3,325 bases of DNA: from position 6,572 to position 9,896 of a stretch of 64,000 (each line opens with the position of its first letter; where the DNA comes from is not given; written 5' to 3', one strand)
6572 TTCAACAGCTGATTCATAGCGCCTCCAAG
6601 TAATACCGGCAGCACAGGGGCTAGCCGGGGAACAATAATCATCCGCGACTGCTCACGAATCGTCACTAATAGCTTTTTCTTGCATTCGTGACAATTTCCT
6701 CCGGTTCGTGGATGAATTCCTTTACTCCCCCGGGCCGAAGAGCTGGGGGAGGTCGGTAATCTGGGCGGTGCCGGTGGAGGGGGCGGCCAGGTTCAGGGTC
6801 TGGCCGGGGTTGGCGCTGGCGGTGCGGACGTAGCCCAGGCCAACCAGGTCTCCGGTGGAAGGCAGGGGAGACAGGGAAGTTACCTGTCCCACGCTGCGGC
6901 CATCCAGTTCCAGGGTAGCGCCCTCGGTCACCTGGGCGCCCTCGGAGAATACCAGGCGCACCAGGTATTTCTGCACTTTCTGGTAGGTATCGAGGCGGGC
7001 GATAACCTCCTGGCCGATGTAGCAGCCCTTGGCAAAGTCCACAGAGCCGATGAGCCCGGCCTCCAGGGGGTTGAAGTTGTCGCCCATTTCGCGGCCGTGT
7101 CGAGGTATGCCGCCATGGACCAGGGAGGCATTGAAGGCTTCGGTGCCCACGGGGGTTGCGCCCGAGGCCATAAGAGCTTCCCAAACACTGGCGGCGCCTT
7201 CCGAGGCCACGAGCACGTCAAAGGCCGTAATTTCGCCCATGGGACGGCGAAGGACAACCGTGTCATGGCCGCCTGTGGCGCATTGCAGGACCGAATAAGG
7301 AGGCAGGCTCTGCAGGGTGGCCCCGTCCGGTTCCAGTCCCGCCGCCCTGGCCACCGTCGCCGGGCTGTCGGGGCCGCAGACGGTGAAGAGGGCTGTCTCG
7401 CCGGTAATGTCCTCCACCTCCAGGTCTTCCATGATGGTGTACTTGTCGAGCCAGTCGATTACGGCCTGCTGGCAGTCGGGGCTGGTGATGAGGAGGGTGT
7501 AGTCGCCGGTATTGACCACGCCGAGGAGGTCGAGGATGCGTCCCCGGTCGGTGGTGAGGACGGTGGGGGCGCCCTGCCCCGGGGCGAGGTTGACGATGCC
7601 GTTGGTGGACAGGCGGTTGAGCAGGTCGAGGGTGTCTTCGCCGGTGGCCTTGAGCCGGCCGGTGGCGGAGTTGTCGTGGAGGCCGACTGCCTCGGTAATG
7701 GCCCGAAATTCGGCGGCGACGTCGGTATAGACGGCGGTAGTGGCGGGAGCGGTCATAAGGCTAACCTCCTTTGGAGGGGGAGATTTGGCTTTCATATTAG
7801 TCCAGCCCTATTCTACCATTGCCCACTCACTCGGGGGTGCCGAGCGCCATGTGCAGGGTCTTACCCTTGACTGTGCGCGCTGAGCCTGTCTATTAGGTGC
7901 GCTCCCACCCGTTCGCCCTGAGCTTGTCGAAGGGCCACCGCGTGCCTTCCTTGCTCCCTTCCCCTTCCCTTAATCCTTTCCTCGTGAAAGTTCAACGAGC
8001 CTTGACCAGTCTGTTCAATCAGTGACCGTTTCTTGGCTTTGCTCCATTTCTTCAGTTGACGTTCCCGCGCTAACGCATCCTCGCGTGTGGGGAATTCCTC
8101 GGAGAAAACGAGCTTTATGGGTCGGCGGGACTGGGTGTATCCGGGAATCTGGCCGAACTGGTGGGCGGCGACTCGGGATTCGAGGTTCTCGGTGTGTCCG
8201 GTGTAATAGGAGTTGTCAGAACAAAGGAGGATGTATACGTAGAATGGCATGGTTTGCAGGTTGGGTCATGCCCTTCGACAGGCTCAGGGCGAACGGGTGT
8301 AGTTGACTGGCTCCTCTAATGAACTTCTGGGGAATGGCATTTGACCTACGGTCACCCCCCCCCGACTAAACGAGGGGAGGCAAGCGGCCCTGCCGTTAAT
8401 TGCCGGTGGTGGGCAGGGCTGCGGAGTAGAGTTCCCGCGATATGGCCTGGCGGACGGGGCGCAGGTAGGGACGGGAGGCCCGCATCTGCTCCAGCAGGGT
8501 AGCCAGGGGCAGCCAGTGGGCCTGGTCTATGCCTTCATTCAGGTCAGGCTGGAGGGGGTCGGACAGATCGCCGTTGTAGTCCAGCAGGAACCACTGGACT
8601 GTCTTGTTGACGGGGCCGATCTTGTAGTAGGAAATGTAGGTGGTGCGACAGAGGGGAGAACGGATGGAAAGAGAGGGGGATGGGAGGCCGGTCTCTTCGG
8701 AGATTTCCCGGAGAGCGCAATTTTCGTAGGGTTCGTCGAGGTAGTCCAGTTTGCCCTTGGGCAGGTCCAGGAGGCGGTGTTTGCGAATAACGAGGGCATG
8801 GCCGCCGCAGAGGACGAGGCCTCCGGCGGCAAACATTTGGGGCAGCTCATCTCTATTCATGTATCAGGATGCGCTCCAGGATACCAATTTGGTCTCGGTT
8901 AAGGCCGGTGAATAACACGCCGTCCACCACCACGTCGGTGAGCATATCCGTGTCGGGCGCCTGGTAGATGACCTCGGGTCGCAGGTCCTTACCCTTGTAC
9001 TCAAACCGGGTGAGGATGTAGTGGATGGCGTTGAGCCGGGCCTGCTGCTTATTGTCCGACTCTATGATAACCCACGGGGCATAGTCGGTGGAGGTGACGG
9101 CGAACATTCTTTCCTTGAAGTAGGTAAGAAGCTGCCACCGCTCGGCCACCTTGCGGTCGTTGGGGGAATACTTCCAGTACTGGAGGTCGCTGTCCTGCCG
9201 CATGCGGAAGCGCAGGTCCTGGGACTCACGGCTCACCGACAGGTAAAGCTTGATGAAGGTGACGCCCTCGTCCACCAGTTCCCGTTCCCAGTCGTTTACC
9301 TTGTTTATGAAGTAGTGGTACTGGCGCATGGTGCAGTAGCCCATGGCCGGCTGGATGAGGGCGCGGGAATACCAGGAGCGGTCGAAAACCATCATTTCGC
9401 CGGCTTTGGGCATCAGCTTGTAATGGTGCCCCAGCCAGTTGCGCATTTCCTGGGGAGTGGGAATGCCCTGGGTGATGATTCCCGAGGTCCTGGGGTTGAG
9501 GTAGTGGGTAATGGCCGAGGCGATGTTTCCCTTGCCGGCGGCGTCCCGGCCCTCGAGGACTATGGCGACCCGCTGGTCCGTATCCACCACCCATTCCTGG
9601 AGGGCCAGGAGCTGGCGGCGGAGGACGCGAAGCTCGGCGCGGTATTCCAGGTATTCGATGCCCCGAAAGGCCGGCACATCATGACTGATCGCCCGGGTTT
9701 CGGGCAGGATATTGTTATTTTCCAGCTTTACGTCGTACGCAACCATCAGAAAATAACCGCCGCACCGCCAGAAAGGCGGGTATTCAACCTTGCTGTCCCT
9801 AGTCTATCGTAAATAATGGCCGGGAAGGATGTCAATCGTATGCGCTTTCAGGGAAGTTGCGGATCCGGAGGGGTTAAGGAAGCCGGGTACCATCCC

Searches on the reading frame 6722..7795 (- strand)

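Call 113: search_protein_families(library=pfam, proteins=[window:6722-7795:-], max_evalue=0.001)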
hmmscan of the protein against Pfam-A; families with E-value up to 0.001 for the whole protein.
window:6722-7795:- (357 aa): 2 families
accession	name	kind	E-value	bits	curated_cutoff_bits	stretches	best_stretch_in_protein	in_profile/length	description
PF01571.26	GCV_T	-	8.6e-37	127.2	25.6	1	23-248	24-252/255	Aminomethyltransferase folate-binding domain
PF08669.17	GCV_T_C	-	5e-08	33.2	25.9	1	277-338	2-64/80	Glycine cleavage T-protein C-terminal barrel domain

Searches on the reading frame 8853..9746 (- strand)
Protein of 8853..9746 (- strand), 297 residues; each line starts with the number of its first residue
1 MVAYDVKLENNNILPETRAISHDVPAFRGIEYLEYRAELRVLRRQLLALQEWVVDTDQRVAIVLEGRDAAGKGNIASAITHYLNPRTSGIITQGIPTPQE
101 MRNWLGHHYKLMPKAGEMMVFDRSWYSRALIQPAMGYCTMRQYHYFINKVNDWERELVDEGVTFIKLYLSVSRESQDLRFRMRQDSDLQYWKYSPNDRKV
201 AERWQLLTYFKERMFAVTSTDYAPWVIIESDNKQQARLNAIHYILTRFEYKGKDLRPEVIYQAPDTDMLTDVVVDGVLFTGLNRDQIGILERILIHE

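Call 113: search_protein_families(library=pfam, proteins=[window:8853-9746:-], max_evalue=0.001)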
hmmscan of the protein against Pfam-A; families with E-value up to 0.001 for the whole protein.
window:8853-9746:- (297 aa): 1 family
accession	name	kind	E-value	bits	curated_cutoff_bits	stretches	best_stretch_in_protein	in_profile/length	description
PF03976.20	PPK2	-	7.4e-62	209.3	22.3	1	34-253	6-226/229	Polyphosphate kinase 2 (PPK2)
